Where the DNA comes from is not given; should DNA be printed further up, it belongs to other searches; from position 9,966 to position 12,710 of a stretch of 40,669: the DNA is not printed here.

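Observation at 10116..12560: Single-gene TIR / NB-ARC / TPR STAND protein: candidate NLR-like immune sensor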

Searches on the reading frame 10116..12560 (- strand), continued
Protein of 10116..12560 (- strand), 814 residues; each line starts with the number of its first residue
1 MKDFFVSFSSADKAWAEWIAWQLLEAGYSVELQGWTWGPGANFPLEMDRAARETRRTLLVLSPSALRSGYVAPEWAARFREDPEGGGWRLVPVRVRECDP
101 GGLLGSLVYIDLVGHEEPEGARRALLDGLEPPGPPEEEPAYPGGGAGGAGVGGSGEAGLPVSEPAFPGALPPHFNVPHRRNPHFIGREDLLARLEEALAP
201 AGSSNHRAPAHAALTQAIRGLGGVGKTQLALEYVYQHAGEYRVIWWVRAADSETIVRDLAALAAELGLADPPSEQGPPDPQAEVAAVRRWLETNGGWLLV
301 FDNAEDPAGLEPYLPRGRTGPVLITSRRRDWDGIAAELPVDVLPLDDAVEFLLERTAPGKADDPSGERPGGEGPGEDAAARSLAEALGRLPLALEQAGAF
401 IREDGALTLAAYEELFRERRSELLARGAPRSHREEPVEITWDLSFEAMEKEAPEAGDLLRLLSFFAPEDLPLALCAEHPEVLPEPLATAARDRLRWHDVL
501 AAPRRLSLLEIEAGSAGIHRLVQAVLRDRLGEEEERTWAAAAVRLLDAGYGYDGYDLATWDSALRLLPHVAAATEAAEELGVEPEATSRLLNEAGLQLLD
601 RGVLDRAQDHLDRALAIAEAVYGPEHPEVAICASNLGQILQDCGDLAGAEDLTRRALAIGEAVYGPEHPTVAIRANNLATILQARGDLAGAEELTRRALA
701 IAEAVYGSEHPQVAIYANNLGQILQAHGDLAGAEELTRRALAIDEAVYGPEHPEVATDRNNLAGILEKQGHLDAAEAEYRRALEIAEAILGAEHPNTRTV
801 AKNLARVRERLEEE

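Call 11: find_homologous_proteins(query=window:10116-12560:-, max_evalue=1e-10)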
Query window:10116-12560:- (814 aa): 2210 proteins with E <= 1e-10 among 8000 candidates; the best 120 are listed.
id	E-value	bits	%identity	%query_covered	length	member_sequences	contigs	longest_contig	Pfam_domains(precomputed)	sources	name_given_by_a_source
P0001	0.0e+0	1800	100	100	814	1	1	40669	PF17874.8,PF25000.1,PF00515.35,PF13424.13,PF24885.2,PF13676.12,PF07719.24,PF13374.13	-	-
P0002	0.0e+0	1662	82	100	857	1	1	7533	PF17874.8,PF00515.35,PF13424.13,PF13176.13,PF24885.2,PF13676.12,PF07719.24,PF13374.13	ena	-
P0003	0.0e+0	1359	73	100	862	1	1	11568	PF04505.18,PF17874.8,PF00515.35,PF13424.13,PF24885.2,PF13401.13,PF13428.13,PF13676.12,PF13181.13,PF07719.24,PF13374.13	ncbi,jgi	ncbi:MAG: toll/interleukin-1 receptor domain-containing protein [Acidobacteriota bacterium]|jgi:tetr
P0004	0.0e+0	1198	46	100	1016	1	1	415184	PF13431.13,PF09976.16,PF13414.13,PF13176.13,PF24885.2,PF13428.13,PF13676.12,PF13374.13,PF13371.13,PF17874.8,PF25000.1,PF00515.35,PF13424.13,PF13432.13,PF13181.13,PF07719.24,PF22116.2,PF13174.13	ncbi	ncbi:MAG: FxSxx-COOH system tetratricopeptide repeat protein [Thermodesulfobacteriota bacterium]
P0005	0.0e+0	1059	46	100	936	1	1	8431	PF13431.13,PF13414.13,PF13176.13,PF24885.2,PF13401.13,PF13428.13,PF13676.12,PF00931.29,PF13374.13,PF07721.21,PF14559.13,PF13371.13,PF17874.8,PF25000.1,PF00515.35,PF13424.13,PF13432.13,PF13181.13,PF07719.24,PF13174.13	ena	-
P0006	6.5e-296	1002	47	100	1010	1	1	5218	PF13431.13,PF09976.16,PF23914.2,PF13414.13,PF14357.12,PF13176.13,PF24885.2,PF13401.13,PF13428.13,PF13676.12,PF13374.13,PF07721.21,PF14559.13,PF13371.13,PF17874.8,PF25000.1,PF00515.35,PF13424.13,PF13432.13,PF13181.13,PF07719.24,PF13174.13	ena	-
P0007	4.7e-287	973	49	100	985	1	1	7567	PF13431.13,PF09976.16,PF23914.2,PF13414.13,PF14357.12,PF13176.13,PF24885.2,PF13428.13,PF13676.12,PF13374.13,PF07721.21,PF13371.13,PF17874.8,PF25000.1,PF00515.35,PF13424.13,PF13432.13,PF13181.13,PF07719.24,PF13174.13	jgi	-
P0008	1.6e-286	971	45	99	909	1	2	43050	PF13414.13,PF13176.13,PF24885.2,PF13428.13,PF13676.12,PF13374.13,PF14559.13,PF01582.26,PF13371.13,PF17874.8,PF25000.1,PF00515.35,PF13424.13,PF13432.13,PF13181.13,PF07719.24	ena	-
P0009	5.6e-284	963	49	99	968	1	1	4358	PF13176.13,PF24885.2,PF13401.13,PF13428.13,PF13676.12,PF00931.29,PF13374.13,PF13371.13,PF17874.8,PF25000.1,PF00515.35,PF13424.13,PF13432.13,PF13181.13,PF07719.24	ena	-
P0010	2.0e-275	935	49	100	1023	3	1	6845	PF13431.13,PF09976.16,PF13414.13,PF14357.12,PF13176.13,PF24885.2,PF13428.13,PF13676.12,PF13374.13,PF07721.21,PF13371.13,PF17874.8,PF25000.1,PF00515.35,PF13424.13,PF13432.13,PF13181.13,PF07719.24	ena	-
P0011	3.6e-275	934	73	60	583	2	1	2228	PF17874.8,PF25000.1,PF00515.35,PF13424.13,PF24885.2,PF13181.13,PF07719.24,PF13374.13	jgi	jgi:tetratricopeptide (TPR) repeat protein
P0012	7.8e-275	933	50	100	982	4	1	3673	PF13431.13,PF09976.16,PF23914.2,PF13414.13,PF14357.12,PF13176.13,PF24885.2,PF13428.13,PF13676.12,PF13374.13,PF07721.21,PF14559.13,PF13371.13,PF17874.8,PF25000.1,PF00515.35,PF13424.13,PF13432.13,PF13181.13,PF07719.24,PF13174.13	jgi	-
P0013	1.7e-272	925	47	99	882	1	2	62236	PF24885.2,PF13428.13,PF13676.12,PF13191.13,PF13374.13,PF04505.18,PF17874.8,PF25000.1,PF00515.35,PF13424.13,PF13432.13,PF13181.13,PF07719.24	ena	-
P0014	5.5e-268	910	47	99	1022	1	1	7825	PF09976.16,PF23914.2,PF13414.13,PF14357.12,PF13176.13,PF24885.2,PF13428.13,PF13676.12,PF13374.13,PF07721.21,PF14559.13,PF13371.13,PF17874.8,PF25000.1,PF00515.35,PF13424.13,PF13432.13,PF13181.13,PF07719.24,PF13174.13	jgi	jgi:tetratricopeptide (TPR) repeat protein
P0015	1.3e-267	909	44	99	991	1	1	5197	PF04910.21,PF09976.16,PF13414.13,PF13176.13,PF24885.2,PF13428.13,PF13676.12,PF00931.29,PF13374.13,PF07721.21,PF14559.13,PF17874.8,PF25000.1,PF00515.35,PF13424.13,PF13432.13,PF13181.13,PF07719.24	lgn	-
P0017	2.2e-261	888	47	100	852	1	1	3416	PF13414.13,PF13176.13,PF24885.2,PF13428.13,PF13676.12,PF00931.29,PF13374.13,PF14559.13,PF17874.8,PF25000.1,PF00515.35,PF13424.13,PF13181.13,PF07719.24,PF25199.2,PF13174.13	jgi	-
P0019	1.4e-260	886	46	100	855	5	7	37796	PF13414.13,PF13176.13,PF24885.2,PF13428.13,PF13676.12,PF00931.29,PF13374.13,PF14559.13,PF13371.13,PF17874.8,PF25000.1,PF00515.35,PF13424.13,PF13181.13,PF07719.24,PF13174.13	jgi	-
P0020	2.9e-260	885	47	99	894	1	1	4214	PF13431.13,PF09976.16,PF13414.13,PF13176.13,PF24885.2,PF13428.13,PF13676.12,PF00931.29,PF13374.13,PF07721.21,PF14559.13,PF13371.13,PF17874.8,PF25000.1,PF00515.35,PF13424.13,PF13432.13,PF22996.3,PF13181.13,PF07719.24,PF13174.13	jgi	-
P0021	3.0e-260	885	43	100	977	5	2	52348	PF13414.13,PF13176.13,PF24885.2,PF13428.13,PF13676.12,PF00931.29,PF13374.13,PF07721.21,PF13371.13,PF17874.8,PF25000.1,PF00515.35,PF13424.13,PF13432.13,PF13181.13,PF07719.24,PF13174.13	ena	-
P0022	1.4e-259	882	41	99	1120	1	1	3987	PF13414.13,PF10952.16,PF00931.29,PF13374.13,PF25000.1,PF00515.35,PF04212.25,PF13424.13,PF14938.13,PF07719.24,PF13174.13,PF25063.1,PF13431.13,PF07720.19,PF13176.13,PF24885.2,PF13428.13,PF13676.12,PF14559.13,PF13371.13,PF17874.8,PF24760.2,PF13432.13,PF13181.13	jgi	jgi:tetratricopeptide (TPR) repeat protein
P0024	1.1e-256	873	48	100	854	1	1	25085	PF13414.13,PF13176.13,PF24885.2,PF13428.13,PF13676.12,PF00931.29,PF13374.13,PF13371.13,PF17874.8,PF25000.1,PF00515.35,PF13424.13,PF13181.13,PF07719.24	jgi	jgi:tetratricopeptide (TPR) repeat protein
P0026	2.3e-255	868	47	99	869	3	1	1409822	PF13414.13,PF13176.13,PF24885.2,PF13428.13,PF13676.12,PF13374.13,PF17874.8,PF25000.1,PF00515.35,PF13424.13,PF13181.13,PF07719.24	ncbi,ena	-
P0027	1.7e-254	865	48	99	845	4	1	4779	PF13176.13,PF24885.2,PF13401.13,PF13428.13,PF13676.12,PF00931.29,PF13374.13,PF13371.13,PF17874.8,PF25000.1,PF00515.35,PF13424.13,PF13432.13,PF13181.13,PF07719.24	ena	-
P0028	8.6e-254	863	42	99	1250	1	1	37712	PF09976.16,PF13414.13,PF10952.16,PF13176.13,PF24885.2,PF13428.13,PF13676.12,PF00931.29,PF13374.13,PF07721.21,PF14559.13,PF18097.7,PF13371.13,PF17874.8,PF25000.1,PF00515.35,PF13424.13,PF13432.13,PF13181.13,PF07719.24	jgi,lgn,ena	jgi:tetratricopeptide (TPR) repeat protein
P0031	1.5e-252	859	47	100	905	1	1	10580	PF13431.13,PF13414.13,PF10952.16,PF13176.13,PF24885.2,PF13428.13,PF13676.12,PF00931.29,PF13374.13,PF07721.21,PF14559.13,PF13371.13,PF17874.8,PF25000.1,PF00515.35,PF13424.13,PF13432.13,PF13181.13,PF07719.24,PF13174.13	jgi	jgi:tetratricopeptide (TPR) repeat protein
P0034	8.6e-252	857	46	100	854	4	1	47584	PF13176.13,PF24885.2,PF13428.13,PF13676.12,PF00931.29,PF13374.13,PF14559.13,PF13371.13,PF17874.8,PF04630.19,PF25000.1,PF00515.35,PF13424.13,PF13432.13,PF13181.13,PF07719.24,PF13174.13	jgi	jgi:tetratricopeptide (TPR) repeat protein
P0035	1.2e-249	849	48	100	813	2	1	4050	PF09976.16,PF13414.13,PF13176.13,PF24885.2,PF13401.13,PF13428.13,PF13676.12,PF00931.29,PF13374.13,PF13371.13,PF17874.8,PF25000.1,PF00515.35,PF13424.13,PF13432.13,PF13181.13,PF07719.24,PF13174.13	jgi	jgi:tetratricopeptide (TPR) repeat protein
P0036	4.2e-249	848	42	100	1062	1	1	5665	PF13431.13,PF23914.2,PF13414.13,PF14357.12,PF13176.13,PF19979.6,PF24885.2,PF13401.13,PF13428.13,PF13676.12,PF00931.29,PF13374.13,PF13371.13,PF17874.8,PF25000.1,PF00515.35,PF13424.13,PF13432.13,PF13181.13,PF07719.24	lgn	-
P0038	2.1e-248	845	47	100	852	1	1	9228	PF13414.13,PF13176.13,PF24885.2,PF13428.13,PF13676.12,PF00931.29,PF13374.13,PF14559.13,PF13371.13,PF17874.8,PF04630.19,PF25000.1,PF00515.35,PF13424.13,PF13432.13,PF13181.13,PF07719.24,PF13174.13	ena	-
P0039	5.8e-248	844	48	99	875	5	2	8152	PF13176.13,PF24885.2,PF13428.13,PF13676.12,PF00931.29,PF13374.13,PF13371.13,PF04505.18,PF17874.8,PF25000.1,PF00515.35,PF13424.13,PF13432.13,PF13181.13,PF07719.24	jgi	jgi:tetratricopeptide (TPR) repeat protein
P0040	1.0e-247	843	46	99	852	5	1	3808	PF13176.13,PF24885.2,PF13428.13,PF13676.12,PF00931.29,PF13191.13,PF13374.13,PF14559.13,PF13371.13,PF17874.8,PF25000.1,PF00515.35,PF13424.13,PF13432.13,PF13181.13,PF07719.24,PF13174.13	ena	-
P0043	2.8e-246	838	47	99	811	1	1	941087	PF13431.13,PF13414.13,PF13176.13,PF24885.2,PF13428.13,PF13676.12,PF00931.29,PF13374.13,PF07721.21,PF14559.13,PF13371.13,PF17874.8,PF25000.1,PF00515.35,PF13424.13,PF13432.13,PF13181.13,PF07719.24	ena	-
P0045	2.8e-245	835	48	98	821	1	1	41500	PF13414.13,PF13176.13,PF24885.2,PF13401.13,PF13428.13,PF13676.12,PF00931.29,PF13374.13,PF07721.21,PF14559.13,PF13371.13,PF17874.8,PF25000.1,PF00515.35,PF13424.13,PF13432.13,PF13181.13,PF07719.24,PF25199.2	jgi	jgi:tetratricopeptide (TPR) repeat protein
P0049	4.2e-244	831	48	99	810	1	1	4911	PF13431.13,PF09976.16,PF13414.13,PF13176.13,PF24885.2,PF13428.13,PF13676.12,PF00931.29,PF13374.13,PF07721.21,PF14559.13,PF17874.8,PF25000.1,PF00515.35,PF13424.13,PF13432.13,PF13181.13,PF07719.24,PF13174.13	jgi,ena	-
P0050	6.9e-244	830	45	100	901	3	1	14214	PF09976.16,PF13414.13,PF00931.29,PF13374.13,PF07721.21,PF25000.1,PF00515.35,PF13424.13,PF28559.1,PF07719.24,PF13174.13,PF13431.13,PF23914.2,PF25058.2,PF13176.13,PF24885.2,PF13428.13,PF13676.12,PF14559.13,PF10345.16,PF13371.13,PF17874.8,PF13432.13,PF13181.13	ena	-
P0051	8.6e-244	830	45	100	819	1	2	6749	PF13431.13,PF13176.13,PF24885.2,PF13428.13,PF13676.12,PF00931.29,PF13374.13,PF07721.21,PF14559.13,PF17874.8,PF25000.1,PF00515.35,PF13424.13,PF13432.13,PF13181.13,PF07719.24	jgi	jgi:tetratricopeptide (TPR) repeat protein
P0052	9.4e-244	830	47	100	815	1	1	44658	PF09976.16,PF23914.2,PF13414.13,PF13176.13,PF24885.2,PF13428.13,PF13676.12,PF00931.29,PF13374.13,PF07721.21,PF13371.13,PF17874.8,PF25000.1,PF00515.35,PF13424.13,PF13432.13,PF13181.13,PF07719.24,PF13174.13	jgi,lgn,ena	jgi:tetratricopeptide (TPR) repeat protein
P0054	1.6e-243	829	44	99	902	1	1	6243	PF09976.16,PF13414.13,PF13176.13,PF24885.2,PF13428.13,PF13676.12,PF00931.29,PF13374.13,PF07721.21,PF14559.13,PF17874.8,PF25000.1,PF00515.35,PF13424.13,PF13432.13,PF13181.13,PF07719.24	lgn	-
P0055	1.7e-243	829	50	100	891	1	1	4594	PF13431.13,PF09976.16,PF23914.2,PF13414.13,PF13176.13,PF24885.2,PF13428.13,PF13676.12,PF00931.29,PF13374.13,PF07721.21,PF14559.13,PF13371.13,PF17874.8,PF25000.1,PF00515.35,PF13424.13,PF13432.13,PF13181.13,PF07719.24,PF13174.13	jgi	jgi:tetratricopeptide (TPR) repeat protein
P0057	3.3e-243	828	46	99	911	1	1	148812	PF09976.16,PF13414.13,PF14357.12,PF24885.2,PF13676.12,PF00931.29,PF13374.13,PF13371.13,PF17874.8,PF25000.1,PF00515.35,PF13424.13,PF19963.5,PF13181.13,PF07719.24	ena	-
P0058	5.1e-243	827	47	99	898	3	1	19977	PF13414.13,PF13401.13,PF00931.29,PF13374.13,PF07721.21,PF27318.1,PF25000.1,PF00515.35,PF13424.13,PF07719.24,PF13174.13,PF13431.13,PF23914.2,PF14357.12,PF13176.13,PF24885.2,PF13428.13,PF13676.12,PF09543.16,PF14559.13,PF13371.13,PF17874.8,PF13432.13,PF13181.13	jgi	-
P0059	1.3e-242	826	46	100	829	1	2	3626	PF13414.13,PF24885.2,PF13428.13,PF13676.12,PF00931.29,PF13374.13,PF13371.13,PF17874.8,PF25000.1,PF00515.35,PF13424.13,PF13432.13,PF13181.13,PF07719.24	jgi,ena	-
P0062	2.5e-241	822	47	99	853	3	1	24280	PF13431.13,PF13414.13,PF14357.12,PF13176.13,PF24885.2,PF13428.13,PF13676.12,PF00931.29,PF13374.13,PF13371.13,PF17874.8,PF25000.1,PF00515.35,PF13424.13,PF13432.13,PF13181.13,PF07719.24,PF13174.13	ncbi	-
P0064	6.8e-241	820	45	99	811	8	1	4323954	PF13414.13,PF13176.13,PF24885.2,PF13428.13,PF13676.12,PF00931.29,PF13374.13,PF13371.13,PF17874.8,PF25000.1,PF00515.35,PF13424.13,PF13181.13,PF07719.24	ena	-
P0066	1.1e-240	820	40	98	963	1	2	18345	PF13431.13,PF09976.16,PF13414.13,PF10952.16,PF13176.13,PF24885.2,PF13428.13,PF13676.12,PF00931.29,PF13374.13,PF07721.21,PF14559.13,PF13371.13,PF17874.8,PF25000.1,PF00515.35,PF13424.13,PF13432.13,PF13181.13,PF07719.24,PF13174.13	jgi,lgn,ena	-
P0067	1.7e-240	819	47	99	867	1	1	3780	PF09976.16,PF13176.13,PF24885.2,PF13428.13,PF13676.12,PF00931.29,PF13374.13,PF14559.13,PF17874.8,PF25000.1,PF00515.35,PF13424.13,PF13181.13,PF07719.24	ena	-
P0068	1.1e-239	817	43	99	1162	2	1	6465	PF21325.4,PF23938.2,PF00931.29,PF13374.13,PF07721.21,PF25068.3,PF25000.1,PF00515.35,PF13424.13,PF28559.1,PF07719.24,PF25063.1,PF13431.13,PF07720.19,PF09986.16,PF13176.13,PF24885.2,PF18768.8,PF13428.13,PF13676.12,PF14559.13,PF13371.13,PF17874.8,PF13432.13,PF13181.13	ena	-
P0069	1.1e-239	816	49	99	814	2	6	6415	PF09976.16,PF13414.13,PF13176.13,PF24885.2,PF13428.13,PF13676.12,PF00931.29,PF13374.13,PF13371.13,PF17874.8,PF25000.1,PF00515.35,PF13424.13,PF13432.13,PF13181.13,PF07719.24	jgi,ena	-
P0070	1.5e-239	816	48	99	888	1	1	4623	PF13414.13,PF13176.13,PF24885.2,PF13428.13,PF13676.12,PF00931.29,PF13374.13,PF14559.13,PF13371.13,PF17874.8,PF25000.1,PF00515.35,PF13424.13,PF13432.13,PF13181.13,PF07719.24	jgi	jgi:tetratricopeptide (TPR) repeat protein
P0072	6.6e-239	814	47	100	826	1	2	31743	PF09976.16,PF23914.2,PF13414.13,PF24885.2,PF13428.13,PF13676.12,PF00931.29,PF13374.13,PF13371.13,PF17874.8,PF25000.1,PF00515.35,PF13424.13,PF13432.13,PF13181.13,PF07719.24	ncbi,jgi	jgi:tetratricopeptide (TPR) repeat protein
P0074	7.7e-238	810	44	99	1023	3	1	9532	PF13431.13,PF21325.4,PF14357.12,PF23938.2,PF13176.13,PF24885.2,PF13428.13,PF13676.12,PF12688.14,PF25064.2,PF00931.29,PF13374.13,PF07721.21,PF14559.13,PF17874.8,PF25000.1,PF00515.35,PF13424.13,PF13432.13,PF25170.2,PF13181.13,PF07719.24,PF28567.1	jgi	-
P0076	3.9e-237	808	44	99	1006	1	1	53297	PF13414.13,PF21325.4,PF23938.2,PF10952.16,PF12688.14,PF00931.29,PF13374.13,PF07721.21,PF25000.1,PF00515.35,PF04212.25,PF13424.13,PF07719.24,PF13431.13,PF07720.19,PF13176.13,PF24885.2,PF13428.13,PF13676.12,PF14559.13,PF10516.16,PF17874.8,PF12895.14,PF13432.13,PF13181.13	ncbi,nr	ncbi:MAG: tetratricopeptide repeat protein [Rhodospirillales bacterium]|nr:tetratricopeptide repeat 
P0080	2.8e-236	805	49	100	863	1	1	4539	PF13431.13,PF13414.13,PF24885.2,PF13401.13,PF13428.13,PF13676.12,PF00931.29,PF13374.13,PF07721.21,PF14559.13,PF01582.26,PF13371.13,PF17874.8,PF25000.1,PF00515.35,PF13424.13,PF13432.13,PF13181.13,PF07719.24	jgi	jgi:tetratricopeptide (TPR) repeat protein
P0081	3.9e-236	805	47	99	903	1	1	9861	PF13176.13,PF24885.2,PF13428.13,PF13676.12,PF00931.29,PF13374.13,PF07721.21,PF17874.8,PF25000.1,PF00515.35,PF13424.13,PF13181.13,PF07719.24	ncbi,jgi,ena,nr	ncbi:MAG TPA: FxSxx-COOH system tetratricopeptide repeat protein [Blastocatellia bacterium]|nr:FxSxx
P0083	2.8e-233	795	42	99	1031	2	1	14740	PF09976.16,PF13414.13,PF00931.29,PF13374.13,PF07721.21,PF08631.17,PF25000.1,PF00515.35,PF13424.13,PF14938.13,PF07719.24,PF20308.5,PF13431.13,PF14357.12,PF13176.13,PF24885.2,PF13428.13,PF13676.12,PF14559.13,PF00244.27,PF10516.16,PF13371.13,PF17874.8,PF13432.13,PF13181.13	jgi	jgi:tetratricopeptide (TPR) repeat protein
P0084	3.3e-233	795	46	100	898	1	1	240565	PF13431.13,PF09976.16,PF13414.13,PF13176.13,PF24885.2,PF13428.13,PF13676.12,PF00931.29,PF13374.13,PF07721.21,PF14559.13,PF13371.13,PF17874.8,PF25000.1,PF00515.35,PF13424.13,PF13432.13,PF13181.13,PF07719.24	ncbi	-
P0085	4.5e-233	795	45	99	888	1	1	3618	PF13431.13,PF09976.16,PF23914.2,PF13414.13,PF14357.12,PF13176.13,PF24885.2,PF13401.13,PF13428.13,PF13676.12,PF00931.29,PF13374.13,PF07721.21,PF13371.13,PF17874.8,PF25000.1,PF00515.35,PF13424.13,PF13432.13,PF13181.13,PF07719.24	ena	-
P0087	6.2e-233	794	46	94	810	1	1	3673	PF13414.13,PF13176.13,PF24885.2,PF13401.13,PF13428.13,PF13676.12,PF00931.29,PF13374.13,PF14559.13,PF13371.13,PF17874.8,PF04630.19,PF25000.1,PF00515.35,PF13424.13,PF13181.13,PF07719.24,PF13174.13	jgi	-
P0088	9.1e-233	794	48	99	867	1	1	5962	PF13414.13,PF24885.2,PF13676.12,PF00931.29,PF13191.13,PF13374.13,PF17874.8,PF25000.1,PF00515.35,PF13424.13,PF13432.13,PF13181.13,PF07719.24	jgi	jgi:tetratricopeptide (TPR) repeat protein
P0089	1.4e-232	793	49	99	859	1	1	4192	PF13431.13,PF13414.13,PF13176.13,PF24885.2,PF13428.13,PF13676.12,PF00931.29,PF13374.13,PF07721.21,PF13371.13,PF17874.8,PF25000.1,PF00515.35,PF13424.13,PF13432.13,PF13181.13,PF07719.24,PF13174.13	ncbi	-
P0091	9.1e-232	790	49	99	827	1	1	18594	PF09976.16,PF23914.2,PF13414.13,PF24885.2,PF13401.13,PF13428.13,PF13676.12,PF00931.29,PF13191.13,PF13374.13,PF17874.8,PF25000.1,PF00515.35,PF13424.13,PF13432.13,PF13181.13,PF07719.24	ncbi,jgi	jgi:tetratricopeptide (TPR) repeat protein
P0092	1.3e-231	790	48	99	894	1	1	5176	PF13414.13,PF24885.2,PF13428.13,PF13676.12,PF09543.16,PF00931.29,PF13374.13,PF17874.8,PF00515.35,PF13424.13,PF13181.13,PF07719.24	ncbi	-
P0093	2.3e-231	789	45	100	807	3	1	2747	PF13431.13,PF13414.13,PF13176.13,PF24885.2,PF13401.13,PF13428.13,PF13676.12,PF00931.29,PF13191.13,PF13374.13,PF13371.13,PF17874.8,PF25000.1,PF00515.35,PF13424.13,PF13432.13,PF13181.13,PF07719.24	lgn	-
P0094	3.3e-231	788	41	100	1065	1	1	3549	PF13414.13,PF24885.2,PF13428.13,PF13676.12,PF00931.29,PF13374.13,PF07721.21,PF14559.13,PF13371.13,PF17874.8,PF00515.35,PF13424.13,PF13432.13,PF13181.13,PF07719.24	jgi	jgi:tetratricopeptide (TPR) repeat protein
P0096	3.8e-230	785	49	100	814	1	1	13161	PF13414.13,PF13176.13,PF24885.2,PF13676.12,PF00931.29,PF13374.13,PF07721.21,PF13371.13,PF17874.8,PF25000.1,PF00515.35,PF13424.13,PF13432.13,PF13181.13,PF07719.24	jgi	jgi:tetratricopeptide (TPR) repeat protein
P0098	6.8e-230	784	46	99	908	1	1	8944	PF13431.13,PF13414.13,PF13176.13,PF24885.2,PF13428.13,PF13676.12,PF00931.29,PF13374.13,PF14559.13,PF13371.13,PF17874.8,PF25000.1,PF00515.35,PF13424.13,PF13432.13,PF22996.3,PF13181.13,PF07719.24,PF13174.13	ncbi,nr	ncbi:MAG TPA: FxSxx-COOH system tetratricopeptide repeat protein [Chloroflexia bacterium]|nr:FxSxx-C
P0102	3.2e-228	779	45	99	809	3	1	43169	PF13414.13,PF13176.13,PF24885.2,PF13428.13,PF13676.12,PF00931.29,PF13374.13,PF07721.21,PF13371.13,PF17874.8,PF25000.1,PF00515.35,PF13424.13,PF13432.13,PF13181.13,PF07719.24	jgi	-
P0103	3.6e-228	778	45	99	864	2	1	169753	PF13176.13,PF24885.2,PF13428.13,PF13676.12,PF00931.29,PF13374.13,PF01582.26,PF17874.8,PF25000.1,PF00515.35,PF13424.13,PF13432.13,PF13181.13,PF07719.24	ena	-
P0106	6.3e-228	778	45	100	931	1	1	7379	PF13431.13,PF23914.2,PF13414.13,PF14357.12,PF13176.13,PF19979.6,PF24885.2,PF13428.13,PF13676.12,PF00931.29,PF13374.13,PF07721.21,PF14559.13,PF13371.13,PF17874.8,PF25000.1,PF00515.35,PF13424.13,PF13432.13,PF13181.13,PF07719.24,PF13174.13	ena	-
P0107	2.2e-227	776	45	100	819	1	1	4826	PF13414.13,PF13176.13,PF24885.2,PF13428.13,PF13676.12,PF00931.29,PF13374.13,PF07721.21,PF14559.13,PF13371.13,PF17874.8,PF25000.1,PF00515.35,PF13424.13,PF13432.13,PF13181.13,PF07719.24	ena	-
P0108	2.3e-227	776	45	99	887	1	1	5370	PF13431.13,PF23938.2,PF13176.13,PF24885.2,PF13428.13,PF13676.12,PF00931.29,PF13374.13,PF14559.13,PF17874.8,PF25000.1,PF00515.35,PF13424.13,PF13432.13,PF13181.13,PF07719.24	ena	-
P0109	5.3e-227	775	48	99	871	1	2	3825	PF13431.13,PF13414.13,PF13176.13,PF24885.2,PF13428.13,PF13676.12,PF00931.29,PF13374.13,PF07721.21,PF14559.13,PF13371.13,PF17874.8,PF25000.1,PF00515.35,PF13424.13,PF13432.13,PF22996.3,PF13181.13,PF07719.24,PF13174.13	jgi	jgi:tetratricopeptide (TPR) repeat protein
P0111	2.2e-226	772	47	100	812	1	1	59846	PF09976.16,PF24885.2,PF13428.13,PF13676.12,PF00931.29,PF13374.13,PF14559.13,PF13371.13,PF17874.8,PF25000.1,PF00515.35,PF13424.13,PF13181.13,PF07719.24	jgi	-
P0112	7.1e-226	771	42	99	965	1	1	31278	PF13431.13,PF21325.4,PF13176.13,PF24885.2,PF13428.13,PF13676.12,PF00931.29,PF13374.13,PF07721.21,PF14559.13,PF17874.8,PF25000.1,PF00515.35,PF12895.14,PF13424.13,PF13432.13,PF13181.13,PF07719.24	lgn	-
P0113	8.2e-226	771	47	100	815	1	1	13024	PF13431.13,PF09976.16,PF13414.13,PF24885.2,PF13676.12,PF00931.29,PF13374.13,PF13371.13,PF17874.8,PF25000.1,PF00515.35,PF13424.13,PF13432.13,PF13181.13,PF07719.24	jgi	jgi:tetratricopeptide (TPR) repeat protein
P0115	2.9e-225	769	41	99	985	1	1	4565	PF13431.13,PF07720.19,PF23938.2,PF13176.13,PF24885.2,PF13401.13,PF13428.13,PF13676.12,PF00931.29,PF13374.13,PF07721.21,PF17874.8,PF25000.1,PF00515.35,PF13424.13,PF13432.13,PF13181.13,PF07719.24,PF25199.2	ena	-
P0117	1.4e-224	766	47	100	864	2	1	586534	PF13431.13,PF13414.13,PF14357.12,PF13176.13,PF24885.2,PF13401.13,PF13428.13,PF13676.12,PF09543.16,PF00931.29,PF13374.13,PF14559.13,PF13371.13,PF17874.8,PF25000.1,PF00515.35,PF13424.13,PF13432.13,PF13181.13,PF07719.24,PF13174.13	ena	-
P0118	1.6e-224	766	47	100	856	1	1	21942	PF09976.16,PF13414.13,PF13176.13,PF24885.2,PF13428.13,PF13676.12,PF00931.29,PF13374.13,PF07721.21,PF14559.13,PF13371.13,PF17874.8,PF25000.1,PF00515.35,PF13424.13,PF13432.13,PF13181.13,PF07719.24,PF13174.13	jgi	jgi:tetratricopeptide (TPR) repeat protein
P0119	2.0e-224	766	37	100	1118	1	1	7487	PF13431.13,PF13414.13,PF13176.13,PF24885.2,PF13428.13,PF13676.12,PF00931.29,PF13374.13,PF14559.13,PF13371.13,PF17874.8,PF25000.1,PF00515.35,PF13424.13,PF13432.13,PF13181.13,PF07719.24,PF13174.13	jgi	jgi:tetratricopeptide (TPR) repeat protein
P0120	2.6e-224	766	48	100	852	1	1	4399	PF09976.16,PF23914.2,PF13414.13,PF13176.13,PF24885.2,PF13428.13,PF13676.12,PF00931.29,PF13374.13,PF13371.13,PF17874.8,PF25000.1,PF00515.35,PF13424.13,PF13432.13,PF13181.13,PF07719.24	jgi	jgi:tetratricopeptide (TPR) repeat protein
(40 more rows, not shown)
